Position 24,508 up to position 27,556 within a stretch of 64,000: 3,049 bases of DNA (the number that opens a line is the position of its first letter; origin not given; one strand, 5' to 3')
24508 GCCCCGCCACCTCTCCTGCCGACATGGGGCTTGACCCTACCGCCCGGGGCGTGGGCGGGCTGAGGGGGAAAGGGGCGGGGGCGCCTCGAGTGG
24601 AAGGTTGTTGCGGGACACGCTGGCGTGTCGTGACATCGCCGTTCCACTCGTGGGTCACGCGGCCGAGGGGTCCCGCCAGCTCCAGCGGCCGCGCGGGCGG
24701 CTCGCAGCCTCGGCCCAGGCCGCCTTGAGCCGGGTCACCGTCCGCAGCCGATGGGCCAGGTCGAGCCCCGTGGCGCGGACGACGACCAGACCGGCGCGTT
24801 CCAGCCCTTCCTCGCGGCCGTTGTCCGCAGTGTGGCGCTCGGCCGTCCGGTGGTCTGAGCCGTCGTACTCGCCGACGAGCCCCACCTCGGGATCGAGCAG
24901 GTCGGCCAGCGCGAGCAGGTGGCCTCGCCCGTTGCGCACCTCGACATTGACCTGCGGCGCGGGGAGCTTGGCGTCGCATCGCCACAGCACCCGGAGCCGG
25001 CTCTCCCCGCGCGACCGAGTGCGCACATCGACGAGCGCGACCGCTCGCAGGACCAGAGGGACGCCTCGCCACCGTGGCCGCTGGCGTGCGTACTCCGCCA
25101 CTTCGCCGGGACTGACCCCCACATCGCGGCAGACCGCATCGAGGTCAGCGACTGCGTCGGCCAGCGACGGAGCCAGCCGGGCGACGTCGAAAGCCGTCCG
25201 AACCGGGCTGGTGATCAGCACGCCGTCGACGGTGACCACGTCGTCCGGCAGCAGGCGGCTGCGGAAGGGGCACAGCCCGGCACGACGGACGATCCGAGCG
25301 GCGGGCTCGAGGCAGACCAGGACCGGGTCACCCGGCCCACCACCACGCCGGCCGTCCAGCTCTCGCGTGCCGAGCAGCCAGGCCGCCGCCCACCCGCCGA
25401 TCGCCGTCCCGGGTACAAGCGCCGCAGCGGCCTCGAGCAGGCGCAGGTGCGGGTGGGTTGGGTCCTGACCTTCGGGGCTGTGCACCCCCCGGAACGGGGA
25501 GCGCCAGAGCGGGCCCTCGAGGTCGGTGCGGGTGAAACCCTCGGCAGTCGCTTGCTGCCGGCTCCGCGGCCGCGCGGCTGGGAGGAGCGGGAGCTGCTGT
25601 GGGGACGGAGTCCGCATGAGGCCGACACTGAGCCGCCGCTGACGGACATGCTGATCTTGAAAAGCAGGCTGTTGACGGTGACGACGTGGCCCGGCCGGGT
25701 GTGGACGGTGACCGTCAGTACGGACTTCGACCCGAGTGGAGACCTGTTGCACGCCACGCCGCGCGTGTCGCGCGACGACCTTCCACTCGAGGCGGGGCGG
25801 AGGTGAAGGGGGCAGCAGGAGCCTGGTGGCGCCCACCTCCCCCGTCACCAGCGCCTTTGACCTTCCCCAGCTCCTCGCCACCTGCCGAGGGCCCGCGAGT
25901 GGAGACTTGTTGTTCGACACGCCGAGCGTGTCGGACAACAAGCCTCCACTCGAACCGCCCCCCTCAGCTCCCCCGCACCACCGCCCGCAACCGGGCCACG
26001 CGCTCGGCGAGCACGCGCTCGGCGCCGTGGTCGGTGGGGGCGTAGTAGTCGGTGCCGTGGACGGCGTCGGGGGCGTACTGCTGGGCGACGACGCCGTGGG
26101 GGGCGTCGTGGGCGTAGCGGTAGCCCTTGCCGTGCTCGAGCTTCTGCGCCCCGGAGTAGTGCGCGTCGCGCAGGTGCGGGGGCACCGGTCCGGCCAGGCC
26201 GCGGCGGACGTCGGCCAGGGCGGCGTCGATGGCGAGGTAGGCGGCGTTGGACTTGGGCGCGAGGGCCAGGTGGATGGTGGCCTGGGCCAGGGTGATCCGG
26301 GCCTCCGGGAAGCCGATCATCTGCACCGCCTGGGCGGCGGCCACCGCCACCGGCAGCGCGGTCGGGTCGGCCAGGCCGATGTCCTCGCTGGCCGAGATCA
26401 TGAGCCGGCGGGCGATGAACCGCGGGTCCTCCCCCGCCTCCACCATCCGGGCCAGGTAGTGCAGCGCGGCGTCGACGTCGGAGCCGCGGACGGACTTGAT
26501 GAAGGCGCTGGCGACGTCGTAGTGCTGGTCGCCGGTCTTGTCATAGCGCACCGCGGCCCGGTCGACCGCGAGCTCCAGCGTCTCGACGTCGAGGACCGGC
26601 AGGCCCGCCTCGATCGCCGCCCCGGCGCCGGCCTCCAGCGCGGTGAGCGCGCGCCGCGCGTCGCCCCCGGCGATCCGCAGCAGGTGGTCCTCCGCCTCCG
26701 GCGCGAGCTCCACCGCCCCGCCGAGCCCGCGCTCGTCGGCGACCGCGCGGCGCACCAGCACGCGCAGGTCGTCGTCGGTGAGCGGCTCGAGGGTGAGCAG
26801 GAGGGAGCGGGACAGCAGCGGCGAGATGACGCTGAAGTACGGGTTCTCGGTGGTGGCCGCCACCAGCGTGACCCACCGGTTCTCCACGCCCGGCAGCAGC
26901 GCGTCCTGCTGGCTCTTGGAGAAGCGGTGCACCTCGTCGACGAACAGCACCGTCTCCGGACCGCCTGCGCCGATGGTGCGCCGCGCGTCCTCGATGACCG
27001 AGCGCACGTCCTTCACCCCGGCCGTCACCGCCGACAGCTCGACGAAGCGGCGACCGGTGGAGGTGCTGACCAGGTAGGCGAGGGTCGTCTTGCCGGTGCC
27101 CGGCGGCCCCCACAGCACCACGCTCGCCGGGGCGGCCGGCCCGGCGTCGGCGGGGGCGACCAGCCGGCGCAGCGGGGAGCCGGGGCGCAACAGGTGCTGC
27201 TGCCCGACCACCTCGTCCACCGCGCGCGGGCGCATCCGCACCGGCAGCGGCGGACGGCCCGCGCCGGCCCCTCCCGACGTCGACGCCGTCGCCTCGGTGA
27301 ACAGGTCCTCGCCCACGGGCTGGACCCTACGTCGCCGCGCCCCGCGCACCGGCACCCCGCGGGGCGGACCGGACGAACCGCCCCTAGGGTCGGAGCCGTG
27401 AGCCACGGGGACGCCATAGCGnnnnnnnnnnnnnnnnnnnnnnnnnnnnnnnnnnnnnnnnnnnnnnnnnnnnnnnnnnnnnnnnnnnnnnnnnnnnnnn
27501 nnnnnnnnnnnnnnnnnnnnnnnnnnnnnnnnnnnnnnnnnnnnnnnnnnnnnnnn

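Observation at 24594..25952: Three same-orientation copies of a 57-bp triple-arm palindromic repeat bracket a DUF559 endonuclease-like gene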

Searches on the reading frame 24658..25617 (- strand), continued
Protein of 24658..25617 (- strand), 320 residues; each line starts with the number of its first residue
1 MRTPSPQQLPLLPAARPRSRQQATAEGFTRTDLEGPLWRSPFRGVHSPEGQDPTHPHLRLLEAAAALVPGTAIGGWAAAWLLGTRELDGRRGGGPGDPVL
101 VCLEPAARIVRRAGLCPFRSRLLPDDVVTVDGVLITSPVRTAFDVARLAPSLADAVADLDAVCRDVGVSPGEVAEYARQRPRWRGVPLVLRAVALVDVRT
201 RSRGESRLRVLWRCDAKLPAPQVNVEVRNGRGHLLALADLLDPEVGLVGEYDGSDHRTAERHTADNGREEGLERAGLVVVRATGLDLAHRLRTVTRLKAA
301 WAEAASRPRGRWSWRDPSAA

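Call 57: search_protein_families(library=pfam, alignment_id=A2, max_evalue=0.01)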
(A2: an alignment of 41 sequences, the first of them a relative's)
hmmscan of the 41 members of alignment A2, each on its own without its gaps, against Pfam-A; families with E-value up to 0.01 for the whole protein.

A. member 1, P0001 (320 aa): 1 family
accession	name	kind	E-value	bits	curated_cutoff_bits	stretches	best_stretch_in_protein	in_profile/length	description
PF09407.15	AbiEi_1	-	0.0029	18.2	22.2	1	73-181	20-129/142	AbiEi antitoxin C-terminal domain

B. families by the number of members that match (of 41 scanned): 5 families
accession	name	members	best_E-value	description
PF04480.18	DUF559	26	2.1e-07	Protein of unknown function (DUF559)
PF18741.7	MTES_1575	13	3.5e-09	REase_MTES_1575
PF09407.15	AbiEi_1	10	4.8e-07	AbiEi antitoxin C-terminal domain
PF10881.14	DUF2726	7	9.9e-05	Protein of unknown function (DUF2726)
PF12595.13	iRhom1-2_N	1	0.005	Inactive rhomboid proteins 1/2, N-terminal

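Call 65: find_related_loci(query=A3, collection=metagenome_contigs, flank=3000)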
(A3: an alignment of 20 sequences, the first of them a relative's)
Query A3 (320 aa) in metagenome_contigs; peptide patterns used: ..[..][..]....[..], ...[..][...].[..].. (x = any residue, [..] = any of these).
329 stretches matched a pattern; 79 encode a relative of the query (tblastn E <= 1e-3); 79 distinct loci.
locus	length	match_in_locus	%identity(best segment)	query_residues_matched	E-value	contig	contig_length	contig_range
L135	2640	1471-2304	52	35-312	4e-69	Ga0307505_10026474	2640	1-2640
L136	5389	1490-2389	46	19-317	1e-66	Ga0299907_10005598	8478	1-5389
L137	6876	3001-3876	46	19-312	3e-66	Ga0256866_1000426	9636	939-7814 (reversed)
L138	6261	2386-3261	47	25-315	2e-66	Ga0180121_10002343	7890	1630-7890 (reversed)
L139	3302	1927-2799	50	25-314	2e-66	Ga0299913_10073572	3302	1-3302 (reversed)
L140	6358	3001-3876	46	19-312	2e-66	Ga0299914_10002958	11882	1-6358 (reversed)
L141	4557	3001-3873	47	25-314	3e-66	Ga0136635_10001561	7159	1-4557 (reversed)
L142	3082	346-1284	47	7-315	4e-65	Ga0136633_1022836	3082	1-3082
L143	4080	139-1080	45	6-315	3e-62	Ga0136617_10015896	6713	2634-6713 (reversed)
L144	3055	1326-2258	48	3-312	5e-62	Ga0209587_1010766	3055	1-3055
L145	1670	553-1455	45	20-319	3e-64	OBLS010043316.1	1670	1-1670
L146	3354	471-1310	46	27-307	2e-61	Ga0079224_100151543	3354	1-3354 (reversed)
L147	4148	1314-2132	48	27-297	8e-61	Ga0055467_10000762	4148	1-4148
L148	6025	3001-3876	47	25-314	1e-60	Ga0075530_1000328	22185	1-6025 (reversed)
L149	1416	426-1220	50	25-290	2e-61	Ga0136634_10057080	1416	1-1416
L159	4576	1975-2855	48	26-318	2e-52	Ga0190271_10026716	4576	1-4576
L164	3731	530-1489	37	16-314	8e-45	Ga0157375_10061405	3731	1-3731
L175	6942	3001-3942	41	14-313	6e-38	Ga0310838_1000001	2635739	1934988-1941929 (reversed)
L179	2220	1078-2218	37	17-315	3e-36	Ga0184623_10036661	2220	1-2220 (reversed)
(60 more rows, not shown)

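Call 93: search_protein_families(library=padloc, proteins=[window:24658-25617:-, P0008], max_evalue=0.01)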
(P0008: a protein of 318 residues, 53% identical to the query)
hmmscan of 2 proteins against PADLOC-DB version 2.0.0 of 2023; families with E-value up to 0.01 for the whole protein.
window:24658-25617:- (320 aa): 2 families
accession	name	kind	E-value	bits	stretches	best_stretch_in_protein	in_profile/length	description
PDLC02249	AbiEi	-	4.2e-06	24.6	1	106-181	102-177/184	AbiEi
PDLC02228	AbiEi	-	0.0058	13.9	0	110-155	129-172/216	AbiEi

P0008 (318 aa): 2 families
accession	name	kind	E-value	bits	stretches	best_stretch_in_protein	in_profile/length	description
PDLC02249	AbiEi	-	8.5e-07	26.9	1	98-177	99-177/184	AbiEi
PDLC02228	AbiEi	-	0.00051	17.4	1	97-146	120-163/216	AbiEi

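Call 98: search_protein_families(library=pfam, proteins=[L136:637-1239:+, L136:2517-3407:+, L148:1430-2593:+, L148:3979-4383:+, L159:815-1666:-, L164:1630-2772:-, L175:1200-2744:+, L175:4178-5518:-, L179:1-837:+], max_evalue=0.0001)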
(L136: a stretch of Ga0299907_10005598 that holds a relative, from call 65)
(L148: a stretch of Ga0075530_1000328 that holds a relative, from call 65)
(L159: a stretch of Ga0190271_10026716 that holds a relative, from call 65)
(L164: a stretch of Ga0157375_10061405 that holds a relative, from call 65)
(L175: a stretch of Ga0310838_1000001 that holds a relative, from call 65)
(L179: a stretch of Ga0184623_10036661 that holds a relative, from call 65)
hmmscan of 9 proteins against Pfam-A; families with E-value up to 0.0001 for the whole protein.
L136:637-1239:+ (200 aa): 1 family
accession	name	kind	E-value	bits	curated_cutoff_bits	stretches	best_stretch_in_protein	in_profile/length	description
PF01227.27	GTP_cyclohydroI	-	4.1e-76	254.8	27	1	21-197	2-178/179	GTP cyclohydrolase I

L136:2517-3407:+ (296 aa): 1 family
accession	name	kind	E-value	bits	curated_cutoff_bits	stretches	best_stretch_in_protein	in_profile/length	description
PF00809.28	Pterin_bind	-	2.7e-83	279.8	25.5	1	26-272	1-244/244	Pterin binding enzyme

L148:1430-2593:+ (387 aa): 3 families
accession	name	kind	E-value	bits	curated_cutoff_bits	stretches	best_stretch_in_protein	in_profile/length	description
PF21082.3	MS_channel_3rd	-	3.7e-15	56.6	21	1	250-337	2-88/88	Mechanosensitive ion channel MscS, C-terminal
PF00924.24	MS_channel_2nd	-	5.9e-15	55.6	20.2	1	180-243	2-67/68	Mechanosensitive ion channel, beta-domain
PF21088.3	MS_channel_1st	-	1.1e-08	35.3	23.1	1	142-178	6-42/42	Mechanosensitive ion channel, transmembrane helices 2/3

L148:3979-4383:+ (134 aa): 1 family
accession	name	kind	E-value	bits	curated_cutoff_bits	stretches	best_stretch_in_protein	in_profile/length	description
PF01152.27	Bac_globin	-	1.9e-36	125.4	21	1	12-130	1-121/121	Bacterial-like globin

L159:815-1666:- (283 aa): 1 family
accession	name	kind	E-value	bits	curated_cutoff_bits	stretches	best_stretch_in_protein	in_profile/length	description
PF00809.28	Pterin_bind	-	2.6e-82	276.6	25.5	1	13-259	1-244/244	Pterin binding enzyme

L164:1630-2772:- (380 aa): 3 families
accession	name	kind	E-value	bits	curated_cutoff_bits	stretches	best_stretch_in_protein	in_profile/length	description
PF10509.15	GalKase_gal_bdg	-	3.9e-23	81.2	23.1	1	6-53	2-48/49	Galactokinase galactose-binding signature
PF00288.32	GHMP_kinases_N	-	1.4e-16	60.9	22.3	1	90-174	2-84/87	GHMP kinases N terminal domain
PF08544.19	GHMP_kinases_C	-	6.2e-13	49.4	21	1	278-350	2-76/85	GHMP kinases C terminal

L175:1200-2744:+ (514 aa): 1 family
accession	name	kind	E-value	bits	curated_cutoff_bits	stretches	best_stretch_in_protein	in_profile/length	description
PF13558.12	SbcC_Walker_B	-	7e-09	36.3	27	1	410-469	24-85/90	SbcC/RAD50-like, Walker B motif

L175:4178-5518:- (446 aa): 0 families

L179:1-837:+ (278 aa): 1 family
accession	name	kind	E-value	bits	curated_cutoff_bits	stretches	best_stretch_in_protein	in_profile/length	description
PF00196.25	GerE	-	6.9e-17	61.3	23.5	1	219-274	2-57/57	Bacterial regulatory proteins, luxR family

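Call 102: search_protein_representatives(alignment_id=A3)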
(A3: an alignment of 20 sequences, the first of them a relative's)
Query: 20 sequences, 317 profile positions. Proteins with E-value up to 0.001 (for the whole library): 20146; up to 1e-10: 8421; up to 1e-30: 836. The best 150 are listed.
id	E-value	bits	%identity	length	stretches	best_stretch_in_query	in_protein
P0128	9.0e-125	432.4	-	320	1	7-314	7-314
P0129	5.7e-114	396.9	-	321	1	10-315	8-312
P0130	1.2e-107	376.2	-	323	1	7-312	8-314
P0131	1.3e-107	376.1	-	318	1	21-316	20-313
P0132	1.1e-105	369.7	-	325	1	5-314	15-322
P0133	2.5e-105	368.6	-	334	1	11-311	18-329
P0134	1.4e-104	366.1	-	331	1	8-314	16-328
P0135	6.6e-103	360.6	-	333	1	6-314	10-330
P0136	1.7e-101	356.0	-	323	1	7-314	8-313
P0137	6.2e-101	354.1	-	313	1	9-312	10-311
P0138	2.0e-100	352.4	-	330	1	4-313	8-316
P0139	5.4e-100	351.0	-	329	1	11-316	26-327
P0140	4.7e-99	348.0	-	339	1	9-315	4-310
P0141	5.9e-98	344.3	-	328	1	12-314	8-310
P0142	7.0e-97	340.8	-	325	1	8-314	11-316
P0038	3.7e-86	305.6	-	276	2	126-315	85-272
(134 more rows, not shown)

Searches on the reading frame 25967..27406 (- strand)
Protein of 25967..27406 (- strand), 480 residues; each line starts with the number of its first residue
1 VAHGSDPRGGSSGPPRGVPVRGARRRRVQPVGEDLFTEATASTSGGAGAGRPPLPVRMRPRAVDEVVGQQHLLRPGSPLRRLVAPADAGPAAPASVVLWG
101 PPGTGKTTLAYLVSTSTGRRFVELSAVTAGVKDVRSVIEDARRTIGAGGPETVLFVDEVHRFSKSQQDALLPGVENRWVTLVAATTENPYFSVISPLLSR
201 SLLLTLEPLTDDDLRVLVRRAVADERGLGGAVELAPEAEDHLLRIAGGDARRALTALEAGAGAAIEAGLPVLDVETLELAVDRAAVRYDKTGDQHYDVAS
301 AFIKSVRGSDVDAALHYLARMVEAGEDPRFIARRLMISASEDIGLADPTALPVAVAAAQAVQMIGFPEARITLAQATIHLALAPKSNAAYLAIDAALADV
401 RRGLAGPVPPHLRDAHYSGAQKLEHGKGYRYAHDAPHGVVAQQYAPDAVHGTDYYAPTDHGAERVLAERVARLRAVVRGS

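Call 8: search_protein_families(library=pfam, proteins=[window:25967-27406:-], max_evalue=0.01)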
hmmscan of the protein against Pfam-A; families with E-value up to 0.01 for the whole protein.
window:25967-27406:- (480 aa): 13 families
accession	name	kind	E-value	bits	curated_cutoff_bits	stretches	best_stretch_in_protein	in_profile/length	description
PF12002.13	MgsA_C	-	6.4e-72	241.3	27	1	308-473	1-166/167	MgsA AAA+ ATPase C terminal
PF16193.11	AAA_assoc_2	-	4.6e-23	81.7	34.3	1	231-307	4-81/81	AAA C-terminal domain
PF00004.35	AAA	-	3.1e-15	57.2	21.2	1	96-200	1-122/131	ATPase family associated with various cellular activities (AAA)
PF05496.18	RuvB_N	-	9.8e-12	45.4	27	1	58-183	1-117/159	Holliday junction DNA helicase RuvB P-loop domain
PF07728.20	AAA_5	-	9.7e-06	26.1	22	1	96-187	2-103/139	AAA domain (dynein-related subfamily)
PF13191.12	AAA_16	-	1.3e-05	26.2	32.6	0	91-118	24-49/167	AAA ATPase domain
PF01078.27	Mg_chelatase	-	3.7e-05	23.7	20.3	0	95-113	24-42/207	Magnesium chelatase, subunit ChlI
PF14532.12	Sigma54_activ_2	-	0.00038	21.2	25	1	94-203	22-125/138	Sigma-54 interaction domain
PF13401.12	AAA_22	-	0.00052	20.8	27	0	95-124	7-38/130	AAA domain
PF00158.32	Sigma54_activat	-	0.0011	19.1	20.2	0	152-187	95-130/168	Sigma-54 interaction domain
PF20720.3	nSTAND3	-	0.0041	17.3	27.2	1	96-143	20-66/155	Novel STAND NTPase 3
PF13481.12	AAA_25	-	0.0056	16.8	27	0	95-122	35-64/195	AAA domain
PF07726.17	AAA_3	-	0.009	16.3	27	0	96-188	2-100/131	ATPase family associated with various cellular activities (AAA)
